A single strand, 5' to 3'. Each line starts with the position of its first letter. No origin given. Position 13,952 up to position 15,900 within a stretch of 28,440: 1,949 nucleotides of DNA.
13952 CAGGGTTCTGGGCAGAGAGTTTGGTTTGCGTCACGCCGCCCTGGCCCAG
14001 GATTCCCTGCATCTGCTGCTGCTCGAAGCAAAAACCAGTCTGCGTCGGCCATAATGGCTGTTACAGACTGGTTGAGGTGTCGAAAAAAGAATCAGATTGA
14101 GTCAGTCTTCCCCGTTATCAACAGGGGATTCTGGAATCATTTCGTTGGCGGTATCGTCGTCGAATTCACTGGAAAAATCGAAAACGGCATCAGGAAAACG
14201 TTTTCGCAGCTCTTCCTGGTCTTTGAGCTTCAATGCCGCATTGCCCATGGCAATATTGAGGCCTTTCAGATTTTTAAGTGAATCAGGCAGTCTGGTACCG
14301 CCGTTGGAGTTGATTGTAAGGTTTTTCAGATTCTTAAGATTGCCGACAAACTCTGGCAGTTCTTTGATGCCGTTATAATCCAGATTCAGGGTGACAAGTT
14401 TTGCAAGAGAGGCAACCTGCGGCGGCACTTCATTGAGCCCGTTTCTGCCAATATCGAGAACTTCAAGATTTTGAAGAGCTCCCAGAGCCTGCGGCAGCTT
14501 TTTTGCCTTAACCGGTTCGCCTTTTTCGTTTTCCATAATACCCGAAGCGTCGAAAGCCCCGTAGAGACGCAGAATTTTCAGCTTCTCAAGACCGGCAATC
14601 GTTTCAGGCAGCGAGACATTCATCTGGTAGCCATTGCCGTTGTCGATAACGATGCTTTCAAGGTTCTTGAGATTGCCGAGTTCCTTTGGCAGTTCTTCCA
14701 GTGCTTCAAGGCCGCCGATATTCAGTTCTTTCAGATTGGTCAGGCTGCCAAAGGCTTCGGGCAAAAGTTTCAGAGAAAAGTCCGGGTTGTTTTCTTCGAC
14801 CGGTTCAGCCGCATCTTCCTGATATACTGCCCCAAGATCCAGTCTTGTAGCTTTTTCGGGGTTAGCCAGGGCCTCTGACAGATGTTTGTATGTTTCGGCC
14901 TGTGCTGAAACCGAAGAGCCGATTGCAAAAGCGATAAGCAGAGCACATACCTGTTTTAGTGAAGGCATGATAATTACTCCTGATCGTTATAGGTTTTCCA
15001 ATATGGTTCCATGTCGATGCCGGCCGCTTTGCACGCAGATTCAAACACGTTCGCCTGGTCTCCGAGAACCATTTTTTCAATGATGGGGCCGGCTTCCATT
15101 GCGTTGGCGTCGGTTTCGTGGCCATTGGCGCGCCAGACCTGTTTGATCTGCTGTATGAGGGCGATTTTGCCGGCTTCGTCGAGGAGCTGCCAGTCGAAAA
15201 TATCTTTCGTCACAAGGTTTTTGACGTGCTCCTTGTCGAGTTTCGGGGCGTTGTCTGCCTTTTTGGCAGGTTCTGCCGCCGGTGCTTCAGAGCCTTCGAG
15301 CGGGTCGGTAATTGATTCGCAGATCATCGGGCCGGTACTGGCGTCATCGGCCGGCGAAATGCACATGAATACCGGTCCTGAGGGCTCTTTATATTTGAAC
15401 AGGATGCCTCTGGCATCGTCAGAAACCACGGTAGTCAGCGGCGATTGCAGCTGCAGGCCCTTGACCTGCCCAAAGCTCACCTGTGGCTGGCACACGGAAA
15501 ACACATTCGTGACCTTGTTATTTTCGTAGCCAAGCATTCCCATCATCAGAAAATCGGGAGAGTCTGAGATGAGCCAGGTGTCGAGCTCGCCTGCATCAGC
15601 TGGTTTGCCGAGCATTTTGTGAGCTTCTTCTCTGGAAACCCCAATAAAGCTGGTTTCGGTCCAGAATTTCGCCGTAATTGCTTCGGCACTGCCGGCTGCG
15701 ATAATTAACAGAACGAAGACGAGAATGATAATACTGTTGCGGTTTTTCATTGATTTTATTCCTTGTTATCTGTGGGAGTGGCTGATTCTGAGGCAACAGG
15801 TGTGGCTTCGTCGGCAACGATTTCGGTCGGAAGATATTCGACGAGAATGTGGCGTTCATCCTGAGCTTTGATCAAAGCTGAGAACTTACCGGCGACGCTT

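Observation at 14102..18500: Six-gene operon encoding only signal-peptide proteins of unknown function, ending with a secreted LRR protein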

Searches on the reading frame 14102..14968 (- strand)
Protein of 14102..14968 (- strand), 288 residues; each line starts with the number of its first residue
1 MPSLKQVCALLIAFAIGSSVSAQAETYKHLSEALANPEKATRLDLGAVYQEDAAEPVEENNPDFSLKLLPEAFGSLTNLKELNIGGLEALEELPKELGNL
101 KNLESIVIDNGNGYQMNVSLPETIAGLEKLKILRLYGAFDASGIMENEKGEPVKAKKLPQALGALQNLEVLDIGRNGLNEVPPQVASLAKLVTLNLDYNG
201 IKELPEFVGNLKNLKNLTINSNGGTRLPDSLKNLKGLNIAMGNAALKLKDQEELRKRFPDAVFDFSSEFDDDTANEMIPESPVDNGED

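Call 3: search_protein_families(library=pfam, proteins=[window:14102-14968:-], max_evalue=1)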
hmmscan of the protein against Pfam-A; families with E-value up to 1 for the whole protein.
window:14102-14968:- (288 aa): 11 families
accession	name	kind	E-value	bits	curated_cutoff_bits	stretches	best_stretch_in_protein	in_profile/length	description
PF23598.1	LRR_14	-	1.6e-25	90.1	40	3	155-237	59-141/353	Leucine-rich repeat region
PF12799.13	LRR_4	-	3.2e-10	40.4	27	4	166-206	1-41/44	Leucine Rich repeats (2 copies)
PF13855.12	LRR_8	-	4.1e-10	39.7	27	3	161-201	20-61/61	Leucine rich repeat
PF25019.1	LRR_R13L1-DRL21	-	9.1e-10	39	27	2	130-220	39-125/127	R13L1/DRL21 LRRs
PF23286.1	LRR_13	-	7e-05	23.1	30.1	1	165-234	2-73/210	Disease resistance protein RPS4B-like, leucine-rich repeats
PF25013.1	LRR_Zer-1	-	7.3e-05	23.4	27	1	73-182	4-102/137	Zer-1-like, Leucine-rich repeats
PF00560.39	LRR_1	-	8.7e-05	22.4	20.6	0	190-211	1-23/23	Leucine Rich Repeat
PF13516.12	LRR_6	-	0.014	15.9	23.4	0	166-178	3-15/24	Leucine Rich repeat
PF23247.1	LRR_RPS2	-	0.028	14.8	27.9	0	75-116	26-70/160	Plant disease resistance protein RPS2-like, leucine-rich repeats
PF23952.1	LRR_EndoS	-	0.14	12.8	27.9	0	75-113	43-83/116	Endo-beta-N-acetylglucosaminidase EndoS LRR domain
PF14580.12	LRR_9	-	0.34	10.9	30.5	1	186-233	39-85/175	Leucine-rich repeat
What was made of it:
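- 14102..14968 (-): g6: exported leucine-rich-repeat protein, 288 aa, with an acidic C-terminal tail. An accessory gene. LRR_14 at 90 bits, plus LRR_4 and LRR_8 (call 3).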

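Call 5: search_protein_families(library=ncbifam, proteins=[window:14102-14968:-], max_evalue=1)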
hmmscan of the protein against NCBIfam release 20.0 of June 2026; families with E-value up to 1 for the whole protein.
window:14102-14968:- (288 aa): 6 families
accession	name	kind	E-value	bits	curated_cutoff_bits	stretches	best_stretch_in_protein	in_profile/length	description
NF041400.1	XopAE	equivalog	5.8e-22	78.3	600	2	156-238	9-92/478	type III secretion system effector XopAE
NF041381.1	XopAC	subfamily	7.9e-19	67.7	450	2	156-239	103-187/451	XopAC/AvrAC family type III secretion system effector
NF041351.1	XopL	equivalog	2.8e-14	52.7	500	3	179-238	64-123/497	type III secretion system leucine-rich repeat domain-containing effector XopL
NF047464.1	FibnectbindLIC11051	equivalog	6.8e-12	44.6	1000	2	157-254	571-669/685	LIC_11051 family fibronectin-binding protein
NF011897.0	PRK15370.1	equivalog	0.0015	16.4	1113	1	173-233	185-241/755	SPI-1 type III secretion system effector E3 ubiquitin transferase SlrP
NF047754.1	LRR20_Nterm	exception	0.035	13.9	105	1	23-45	30-52/53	E-cadherin-binding leucine-rich repeat protein LRR20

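Call 65: search_protein_families(library=padloc, proteins=[window:14102-14968:-], max_evalue=0.1)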
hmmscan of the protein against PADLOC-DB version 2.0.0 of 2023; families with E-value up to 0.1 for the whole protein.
window:14102-14968:- (288 aa): 0 families

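Call 66: search_protein_families(library=phrogs, proteins=[window:14102-14968:-], max_evalue=0.1)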
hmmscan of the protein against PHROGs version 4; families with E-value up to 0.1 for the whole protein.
window:14102-14968:- (288 aa): 3 families
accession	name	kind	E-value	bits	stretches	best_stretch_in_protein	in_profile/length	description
phrog_6688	-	unknown function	9.9e-26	91.6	1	20-240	355-542/681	-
phrog_21719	-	unknown function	0.00019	20.9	1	167-240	64-135/554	-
phrog_13910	-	unknown function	0.044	14.7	0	110-130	10-29/46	-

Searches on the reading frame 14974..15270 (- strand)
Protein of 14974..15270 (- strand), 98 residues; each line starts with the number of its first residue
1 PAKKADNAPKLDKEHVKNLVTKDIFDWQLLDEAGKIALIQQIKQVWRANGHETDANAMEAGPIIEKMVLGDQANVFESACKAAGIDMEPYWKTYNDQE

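Call 85: search_solved_structures(query=A7, max_evalue=10)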
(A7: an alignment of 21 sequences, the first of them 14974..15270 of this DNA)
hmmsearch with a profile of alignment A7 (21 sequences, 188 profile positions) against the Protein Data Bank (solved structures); distinct sequences matched with E-value up to 10: 0.
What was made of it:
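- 14974..15273 (-): g5 C-terminal domain (aa 160-258), about 95 aa, motif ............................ This module is retained in all but one operon-type locus. No PDB hit (call 85).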

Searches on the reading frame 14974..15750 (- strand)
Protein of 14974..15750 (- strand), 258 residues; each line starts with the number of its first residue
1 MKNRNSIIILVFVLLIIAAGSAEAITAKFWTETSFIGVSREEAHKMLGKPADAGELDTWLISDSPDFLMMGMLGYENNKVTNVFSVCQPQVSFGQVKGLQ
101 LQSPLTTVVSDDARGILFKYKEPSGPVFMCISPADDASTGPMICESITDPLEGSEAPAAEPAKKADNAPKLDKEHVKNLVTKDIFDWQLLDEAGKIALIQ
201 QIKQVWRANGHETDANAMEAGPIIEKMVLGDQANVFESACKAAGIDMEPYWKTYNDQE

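Call 3: search_protein_families(library=pfam, proteins=[window:14974-15750:-], max_evalue=1)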
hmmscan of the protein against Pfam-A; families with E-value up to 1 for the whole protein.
window:14974-15750:- (258 aa): 0 families

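Call 5: search_protein_families(library=ncbifam, proteins=[window:14974-15750:-], max_evalue=1)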
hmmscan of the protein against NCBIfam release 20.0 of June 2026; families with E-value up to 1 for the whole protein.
window:14974-15750:- (258 aa): 0 families

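Call 25: search_solved_structures(query=window:14974-15750:-, max_evalue=1)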
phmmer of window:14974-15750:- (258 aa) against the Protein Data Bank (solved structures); distinct sequences matched with E-value up to 1: 2.
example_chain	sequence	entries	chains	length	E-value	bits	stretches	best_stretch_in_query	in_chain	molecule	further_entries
3qwx_X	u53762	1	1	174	0.059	16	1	30-64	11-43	Cell death abnormality protein 2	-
3qwy_A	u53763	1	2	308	0.13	14.8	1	30-64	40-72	Cell death abnormality protein 2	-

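Call 40: search_protein_representatives(protein=window:14974-15750:-)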
Query: 258 residues. Proteins with E-value up to 0.001 (for the whole library): 29; up to 1e-10: 14; up to 1e-30: 8. The best 29 are listed.
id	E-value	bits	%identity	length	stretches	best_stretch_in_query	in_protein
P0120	3.9e-82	291.8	51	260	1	3-252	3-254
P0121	8.9e-63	228.4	45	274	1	2-253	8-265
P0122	1.7e-62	227.5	45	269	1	2-253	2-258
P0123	7.3e-61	222.1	46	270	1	7-254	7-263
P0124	1.8e-58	214.3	45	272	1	1-255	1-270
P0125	3.4e-53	197.0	49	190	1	72-256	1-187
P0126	1.9e-35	138.9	46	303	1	3-161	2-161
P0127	1.1e-31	126.6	57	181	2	178-248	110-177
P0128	2.1e-25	106.0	39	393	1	11-158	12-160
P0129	9.8e-23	97.2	36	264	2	154-253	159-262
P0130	3.9e-21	92.0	37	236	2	155-251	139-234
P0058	2.7e-20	89.2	64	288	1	179-248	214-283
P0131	1.4e-16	77.1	30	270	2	148-257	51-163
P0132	7.0e-12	61.7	39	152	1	145-252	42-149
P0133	3.7e-10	56.0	39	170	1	152-254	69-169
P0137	1.6e-08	50.7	32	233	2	162-248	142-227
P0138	1.8e-08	50.5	28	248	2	155-250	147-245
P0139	4.3e-08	49.3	40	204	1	163-251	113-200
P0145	5.0e-04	35.9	25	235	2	153-251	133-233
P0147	7.5e-04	35.4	34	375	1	150-251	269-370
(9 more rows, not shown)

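Call 41: search_protein_families(library=pfam, proteins=[P0126, P0128, P0129, P0130, P0131, P0137, P0138, P0139, P0145, P0147], max_evalue=0.1)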
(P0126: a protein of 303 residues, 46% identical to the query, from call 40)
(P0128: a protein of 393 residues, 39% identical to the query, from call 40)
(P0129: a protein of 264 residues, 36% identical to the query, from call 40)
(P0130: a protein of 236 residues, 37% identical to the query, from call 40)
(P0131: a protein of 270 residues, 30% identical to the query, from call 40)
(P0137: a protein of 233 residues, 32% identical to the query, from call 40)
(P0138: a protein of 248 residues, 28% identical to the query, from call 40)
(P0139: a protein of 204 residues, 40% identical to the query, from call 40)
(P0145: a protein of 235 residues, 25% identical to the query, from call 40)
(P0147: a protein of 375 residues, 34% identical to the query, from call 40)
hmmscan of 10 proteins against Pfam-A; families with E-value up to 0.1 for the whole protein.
P0126 (303 aa): 0 families

P0128 (393 aa): 1 family
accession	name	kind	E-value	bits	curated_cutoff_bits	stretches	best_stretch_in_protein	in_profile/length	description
PF08238.18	Sel1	-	1.5e-42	142.9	30.7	5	178-212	1-35/36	Sel1 repeat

P0129 (264 aa): 1 family
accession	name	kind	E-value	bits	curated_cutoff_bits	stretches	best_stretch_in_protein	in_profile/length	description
PF11603.13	Sir1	-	0.019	15.9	24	0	170-209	22-56/120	Sir1, ORC-binding domain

P0130 (236 aa): 5 families
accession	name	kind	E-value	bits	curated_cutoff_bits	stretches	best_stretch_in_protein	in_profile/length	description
PF25184.1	YxzE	-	0.044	15.2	40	1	8-58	3-51/65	YxzE-like putative bacteriocin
PF16921.10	Tex_YqgF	-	0.044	14.7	27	0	184-214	85-115/126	Tex protein YqgF-like domain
PF05595.16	DUF771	-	0.047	14.2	22.9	0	102-124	66-88/90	Domain of unknown function (DUF771)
PF14794.11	DUF4479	-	0.065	13.5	25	0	64-82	15-33/71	Domain of unknown function (DUF4479)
PF14113.12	Tae4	-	0.1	13.2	27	0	101-131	29-59/125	Type VI secretion system (T6SS), amidase effector protein 4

P0131 (270 aa): 3 families
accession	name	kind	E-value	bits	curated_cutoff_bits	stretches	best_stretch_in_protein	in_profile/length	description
PF06945.18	DUF1289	-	0.0057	16.9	27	0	89-110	23-44/47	Protein of unknown function (DUF1289)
PF15571.11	Imm44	-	0.022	15.4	25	1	188-232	73-116/126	Immunity protein 44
PF21827.1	New_glue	-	0.03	14.5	31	1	16-67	8-61/94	New glue protein family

P0137 (233 aa): 1 family
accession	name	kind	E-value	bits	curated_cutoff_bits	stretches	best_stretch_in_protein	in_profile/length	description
PF06945.18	DUF1289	-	0.082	13.2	27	0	160-175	24-39/47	Protein of unknown function (DUF1289)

P0138 (248 aa): 2 families
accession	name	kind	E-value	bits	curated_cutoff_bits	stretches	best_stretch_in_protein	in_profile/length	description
PF06945.18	DUF1289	-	0.033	14.5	27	0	68-85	24-41/47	Protein of unknown function (DUF1289)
PF20321.3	DUF6616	-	0.095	13.4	27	0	65-92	39-66/111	Family of unknown function (DUF6616)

P0139 (204 aa): 5 families
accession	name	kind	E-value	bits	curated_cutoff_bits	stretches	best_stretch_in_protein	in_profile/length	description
PF22251.1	PFF1_TM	-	0.0046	17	32.3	1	10-118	100-214/300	Vacuolar membrane protease, transmembrane domain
PF10265.14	Miga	-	0.015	14.7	25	1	2-124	11-128/540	Mitoguardin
PF23922.1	DUF7261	-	0.061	14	27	1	8-115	8-110/169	Family of unknown function (DUF7261)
PF19745.5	FUT8_N_cat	-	0.063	12.5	27.6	1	9-109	8-105/499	Alpha-(1,6)-fucosyltransferase N- and catalytic domains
PF04277.18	OAD_gamma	-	0.072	14.2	27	0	7-61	13-62/76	Oxaloacetate decarboxylase, gamma chain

P0145 (235 aa): 0 families

P0147 (375 aa): 0 families
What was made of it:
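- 15301..15750 (-): g5, signal peptide and N-terminal domain (aa 1-150). This module is dispensable. Found elsewhere alone or fused to Sel1 repeats, as in P0128 (calls 40, 41).
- Tried and rejected: Pfam scans of distant g5 relatives found only Sel1 repeats fused to the N-domain in one protein (call 41).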

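Call 65: search_protein_families(library=padloc, proteins=[window:14974-15750:-], max_evalue=0.1)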
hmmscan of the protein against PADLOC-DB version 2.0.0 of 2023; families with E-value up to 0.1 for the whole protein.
window:14974-15750:- (258 aa): 0 families

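Call 66: search_protein_families(library=phrogs, proteins=[window:14974-15750:-], max_evalue=0.1)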
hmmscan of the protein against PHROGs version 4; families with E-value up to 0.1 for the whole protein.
window:14974-15750:- (258 aa): 0 families
